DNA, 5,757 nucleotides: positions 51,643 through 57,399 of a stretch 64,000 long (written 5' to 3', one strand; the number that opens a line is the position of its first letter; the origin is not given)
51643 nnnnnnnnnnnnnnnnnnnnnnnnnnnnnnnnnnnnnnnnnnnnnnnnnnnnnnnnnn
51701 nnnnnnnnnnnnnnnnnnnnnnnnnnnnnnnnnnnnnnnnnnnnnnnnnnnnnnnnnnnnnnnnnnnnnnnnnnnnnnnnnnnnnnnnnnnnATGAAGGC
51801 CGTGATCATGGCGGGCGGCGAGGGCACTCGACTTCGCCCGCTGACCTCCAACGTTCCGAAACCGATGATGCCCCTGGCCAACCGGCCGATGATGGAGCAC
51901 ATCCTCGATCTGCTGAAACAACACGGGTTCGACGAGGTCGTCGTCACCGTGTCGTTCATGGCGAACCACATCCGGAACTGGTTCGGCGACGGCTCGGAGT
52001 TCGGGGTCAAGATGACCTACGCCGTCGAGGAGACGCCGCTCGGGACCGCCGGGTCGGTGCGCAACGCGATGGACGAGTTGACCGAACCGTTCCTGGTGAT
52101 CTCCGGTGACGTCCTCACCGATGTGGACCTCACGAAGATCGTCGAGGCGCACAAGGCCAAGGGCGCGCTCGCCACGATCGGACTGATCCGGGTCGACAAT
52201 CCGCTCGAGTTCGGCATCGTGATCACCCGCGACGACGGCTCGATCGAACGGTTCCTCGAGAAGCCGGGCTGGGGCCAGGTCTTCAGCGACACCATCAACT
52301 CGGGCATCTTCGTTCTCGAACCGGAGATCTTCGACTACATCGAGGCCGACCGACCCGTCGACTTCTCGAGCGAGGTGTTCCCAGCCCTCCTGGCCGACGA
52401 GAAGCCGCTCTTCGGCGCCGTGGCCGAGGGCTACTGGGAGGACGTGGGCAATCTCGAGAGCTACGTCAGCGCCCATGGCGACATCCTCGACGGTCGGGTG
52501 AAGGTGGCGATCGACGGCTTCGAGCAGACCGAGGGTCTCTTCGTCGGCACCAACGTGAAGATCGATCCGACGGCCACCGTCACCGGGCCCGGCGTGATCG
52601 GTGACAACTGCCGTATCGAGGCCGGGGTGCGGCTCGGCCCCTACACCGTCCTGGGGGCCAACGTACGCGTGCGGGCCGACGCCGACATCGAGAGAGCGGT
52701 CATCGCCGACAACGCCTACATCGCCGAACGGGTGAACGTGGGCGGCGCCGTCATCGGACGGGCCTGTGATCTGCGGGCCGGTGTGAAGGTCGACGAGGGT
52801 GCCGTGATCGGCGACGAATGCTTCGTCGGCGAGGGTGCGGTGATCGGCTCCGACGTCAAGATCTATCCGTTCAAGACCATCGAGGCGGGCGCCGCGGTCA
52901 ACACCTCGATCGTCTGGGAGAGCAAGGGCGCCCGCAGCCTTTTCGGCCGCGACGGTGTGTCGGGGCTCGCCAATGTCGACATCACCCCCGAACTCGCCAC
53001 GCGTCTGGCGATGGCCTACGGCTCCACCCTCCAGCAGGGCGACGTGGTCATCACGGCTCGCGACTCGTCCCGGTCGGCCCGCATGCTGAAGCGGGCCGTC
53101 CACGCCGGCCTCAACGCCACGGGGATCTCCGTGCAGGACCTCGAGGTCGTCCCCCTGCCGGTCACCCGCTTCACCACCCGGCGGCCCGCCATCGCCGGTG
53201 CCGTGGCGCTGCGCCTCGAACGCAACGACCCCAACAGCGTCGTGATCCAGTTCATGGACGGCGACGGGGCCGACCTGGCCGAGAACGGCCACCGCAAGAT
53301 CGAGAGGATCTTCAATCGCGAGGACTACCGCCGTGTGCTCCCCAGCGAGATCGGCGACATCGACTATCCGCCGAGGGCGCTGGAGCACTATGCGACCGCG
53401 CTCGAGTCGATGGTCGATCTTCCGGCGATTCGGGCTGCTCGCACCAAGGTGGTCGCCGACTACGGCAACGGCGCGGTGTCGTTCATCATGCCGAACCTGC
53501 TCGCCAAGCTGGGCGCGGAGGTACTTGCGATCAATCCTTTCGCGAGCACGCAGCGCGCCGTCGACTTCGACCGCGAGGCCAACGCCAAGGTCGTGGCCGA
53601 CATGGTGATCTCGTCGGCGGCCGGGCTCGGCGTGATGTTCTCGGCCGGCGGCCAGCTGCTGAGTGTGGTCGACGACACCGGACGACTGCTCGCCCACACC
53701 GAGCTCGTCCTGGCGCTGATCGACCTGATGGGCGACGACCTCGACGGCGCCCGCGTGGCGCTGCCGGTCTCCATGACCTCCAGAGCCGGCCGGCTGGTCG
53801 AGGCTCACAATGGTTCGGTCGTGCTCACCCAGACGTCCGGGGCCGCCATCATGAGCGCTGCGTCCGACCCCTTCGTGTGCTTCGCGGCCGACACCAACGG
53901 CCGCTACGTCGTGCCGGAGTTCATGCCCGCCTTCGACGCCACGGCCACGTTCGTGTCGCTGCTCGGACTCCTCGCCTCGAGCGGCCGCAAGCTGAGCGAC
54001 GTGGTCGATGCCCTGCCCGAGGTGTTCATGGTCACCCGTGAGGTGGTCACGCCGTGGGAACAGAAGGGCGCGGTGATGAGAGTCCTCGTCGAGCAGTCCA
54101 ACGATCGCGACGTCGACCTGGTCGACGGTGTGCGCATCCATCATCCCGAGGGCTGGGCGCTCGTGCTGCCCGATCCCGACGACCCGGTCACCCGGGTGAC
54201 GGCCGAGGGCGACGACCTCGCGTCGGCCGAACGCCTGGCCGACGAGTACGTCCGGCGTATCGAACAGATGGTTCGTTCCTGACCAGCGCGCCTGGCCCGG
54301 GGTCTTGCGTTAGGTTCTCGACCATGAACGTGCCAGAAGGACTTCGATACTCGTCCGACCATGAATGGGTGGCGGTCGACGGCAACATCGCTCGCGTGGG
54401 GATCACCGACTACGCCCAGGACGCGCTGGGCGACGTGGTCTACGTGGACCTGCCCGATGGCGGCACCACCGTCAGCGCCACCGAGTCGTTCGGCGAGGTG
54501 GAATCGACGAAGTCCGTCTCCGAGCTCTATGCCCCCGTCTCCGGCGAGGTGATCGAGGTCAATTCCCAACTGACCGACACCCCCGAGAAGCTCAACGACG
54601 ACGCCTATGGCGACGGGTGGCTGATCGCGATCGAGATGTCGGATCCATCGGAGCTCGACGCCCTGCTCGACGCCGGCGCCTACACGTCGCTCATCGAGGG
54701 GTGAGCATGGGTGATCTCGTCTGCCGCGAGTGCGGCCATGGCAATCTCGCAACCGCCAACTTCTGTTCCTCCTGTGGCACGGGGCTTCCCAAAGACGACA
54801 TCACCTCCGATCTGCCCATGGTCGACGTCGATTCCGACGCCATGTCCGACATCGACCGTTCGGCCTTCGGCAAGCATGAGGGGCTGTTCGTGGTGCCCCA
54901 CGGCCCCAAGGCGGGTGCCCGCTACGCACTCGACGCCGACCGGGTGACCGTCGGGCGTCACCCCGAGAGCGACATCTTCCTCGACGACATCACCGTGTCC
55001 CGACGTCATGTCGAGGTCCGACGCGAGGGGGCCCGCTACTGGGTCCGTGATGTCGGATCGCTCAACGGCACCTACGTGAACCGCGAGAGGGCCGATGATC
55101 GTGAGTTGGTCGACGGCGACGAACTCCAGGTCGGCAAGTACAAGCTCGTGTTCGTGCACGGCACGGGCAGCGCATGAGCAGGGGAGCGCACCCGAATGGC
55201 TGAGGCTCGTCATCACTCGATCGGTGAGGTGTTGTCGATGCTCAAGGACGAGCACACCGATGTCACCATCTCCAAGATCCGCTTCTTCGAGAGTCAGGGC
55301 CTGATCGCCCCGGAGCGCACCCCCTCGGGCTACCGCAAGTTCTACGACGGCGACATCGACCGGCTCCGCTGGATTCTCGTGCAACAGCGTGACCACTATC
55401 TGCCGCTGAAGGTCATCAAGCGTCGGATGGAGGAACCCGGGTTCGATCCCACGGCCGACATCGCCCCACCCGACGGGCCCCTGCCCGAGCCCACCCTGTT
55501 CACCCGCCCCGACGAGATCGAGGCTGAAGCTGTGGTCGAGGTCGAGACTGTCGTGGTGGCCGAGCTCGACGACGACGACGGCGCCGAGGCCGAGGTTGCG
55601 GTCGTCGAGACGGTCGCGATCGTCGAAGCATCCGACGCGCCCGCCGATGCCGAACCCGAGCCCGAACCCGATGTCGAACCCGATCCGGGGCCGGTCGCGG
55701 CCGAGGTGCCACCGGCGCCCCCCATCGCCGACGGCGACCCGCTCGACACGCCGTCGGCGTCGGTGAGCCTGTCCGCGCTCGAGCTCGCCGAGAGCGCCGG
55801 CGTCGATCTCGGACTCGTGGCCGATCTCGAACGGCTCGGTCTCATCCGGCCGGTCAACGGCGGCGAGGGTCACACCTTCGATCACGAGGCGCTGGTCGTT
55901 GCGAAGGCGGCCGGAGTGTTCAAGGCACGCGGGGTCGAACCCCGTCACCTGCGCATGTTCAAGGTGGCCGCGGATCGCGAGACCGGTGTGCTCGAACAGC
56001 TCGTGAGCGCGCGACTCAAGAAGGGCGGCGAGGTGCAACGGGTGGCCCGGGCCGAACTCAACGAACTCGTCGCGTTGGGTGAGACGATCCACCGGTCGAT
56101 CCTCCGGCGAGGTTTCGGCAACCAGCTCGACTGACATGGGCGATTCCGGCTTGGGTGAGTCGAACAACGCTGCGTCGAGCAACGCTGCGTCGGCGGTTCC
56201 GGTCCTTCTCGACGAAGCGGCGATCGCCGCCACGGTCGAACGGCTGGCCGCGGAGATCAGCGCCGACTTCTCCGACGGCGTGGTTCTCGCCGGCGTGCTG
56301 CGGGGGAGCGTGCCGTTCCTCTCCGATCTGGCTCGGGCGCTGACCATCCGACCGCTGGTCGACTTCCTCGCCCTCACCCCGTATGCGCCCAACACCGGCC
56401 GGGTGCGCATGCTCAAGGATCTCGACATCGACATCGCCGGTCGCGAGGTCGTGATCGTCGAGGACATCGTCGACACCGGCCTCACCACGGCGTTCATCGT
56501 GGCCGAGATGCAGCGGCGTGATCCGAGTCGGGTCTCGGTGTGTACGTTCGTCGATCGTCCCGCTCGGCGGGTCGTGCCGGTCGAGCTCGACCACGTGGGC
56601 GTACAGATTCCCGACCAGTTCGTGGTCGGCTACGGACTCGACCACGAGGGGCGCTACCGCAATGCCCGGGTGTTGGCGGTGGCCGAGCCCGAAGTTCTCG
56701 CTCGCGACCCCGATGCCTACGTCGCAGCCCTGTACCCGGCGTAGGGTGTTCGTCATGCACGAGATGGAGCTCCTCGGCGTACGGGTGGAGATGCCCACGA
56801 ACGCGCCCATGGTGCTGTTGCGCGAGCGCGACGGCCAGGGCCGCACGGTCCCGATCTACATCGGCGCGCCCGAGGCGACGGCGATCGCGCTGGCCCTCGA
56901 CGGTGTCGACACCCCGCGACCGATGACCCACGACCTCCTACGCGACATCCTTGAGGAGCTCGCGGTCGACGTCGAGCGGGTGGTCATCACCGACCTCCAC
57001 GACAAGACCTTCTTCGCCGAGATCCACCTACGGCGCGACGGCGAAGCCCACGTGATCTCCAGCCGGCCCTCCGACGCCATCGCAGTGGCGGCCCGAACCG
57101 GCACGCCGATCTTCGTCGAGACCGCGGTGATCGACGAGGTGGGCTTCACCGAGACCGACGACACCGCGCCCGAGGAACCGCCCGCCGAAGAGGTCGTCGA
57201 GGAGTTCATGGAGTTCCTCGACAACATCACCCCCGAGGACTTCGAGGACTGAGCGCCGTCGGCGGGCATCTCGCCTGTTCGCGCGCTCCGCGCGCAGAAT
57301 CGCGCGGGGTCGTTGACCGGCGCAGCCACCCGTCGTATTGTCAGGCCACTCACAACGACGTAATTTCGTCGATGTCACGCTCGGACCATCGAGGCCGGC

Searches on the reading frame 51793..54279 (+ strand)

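Call 24: search_protein_families(library=pfam, proteins=[window:51793-54279:+], max_evalue=0.00001)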
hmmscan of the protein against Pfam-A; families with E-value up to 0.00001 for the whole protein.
window:51793-54279:+ (829 aa): 5 families
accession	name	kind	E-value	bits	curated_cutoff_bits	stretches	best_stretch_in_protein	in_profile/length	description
PF00483.29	NTP_transferase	-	4.7e-56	190.6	21.2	1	2-232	1-243/245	Nucleotidyl transferase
PF02878.22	PGM_PMM_I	-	1.2e-22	80.5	22.5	1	382-512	2-136/138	Phosphoglucomutase/phosphomannomutase, alpha/beta/alpha domain I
PF00132.30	Hexapep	-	1.9e-15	56.2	27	0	251-282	4-35/36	Bacterial transferase hexapeptide (six repeats)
PF25084.1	LbH_EIF2B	-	9e-14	51.8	54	1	249-350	4-104/105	EIF2B subunit epsilon LbH domain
PF12804.13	NTP_transf_3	-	1.5e-13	51.7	27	1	3-125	1-116/160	MobA-like NTP transferase domain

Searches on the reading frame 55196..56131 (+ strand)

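Call 33: search_protein_families(library=pfam, proteins=[window:55196-56131:+], max_evalue=0.00001)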
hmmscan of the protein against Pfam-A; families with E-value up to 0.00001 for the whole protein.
window:55196-56131:+ (312 aa): 2 families
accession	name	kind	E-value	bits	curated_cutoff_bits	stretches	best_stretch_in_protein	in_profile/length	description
PF13411.12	MerR_1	-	3.8e-13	49.8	21.6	1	19-79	8-67/69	MerR HTH family regulatory protein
PF00376.29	MerR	-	4.5e-09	36.4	28.2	1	19-49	7-38/38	MerR family regulatory protein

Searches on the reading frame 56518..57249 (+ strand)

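Call 33: search_protein_families(library=pfam, proteins=[window:56518-57249:+], max_evalue=0.00001)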
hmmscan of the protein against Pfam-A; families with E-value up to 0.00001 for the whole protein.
window:56518-57249:+ (244 aa): 1 family
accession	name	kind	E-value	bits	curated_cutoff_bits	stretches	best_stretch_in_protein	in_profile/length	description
PF02577.19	BFN_dom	-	7.3e-39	132.5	27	1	99-210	1-109/112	Bifunctional nuclease domain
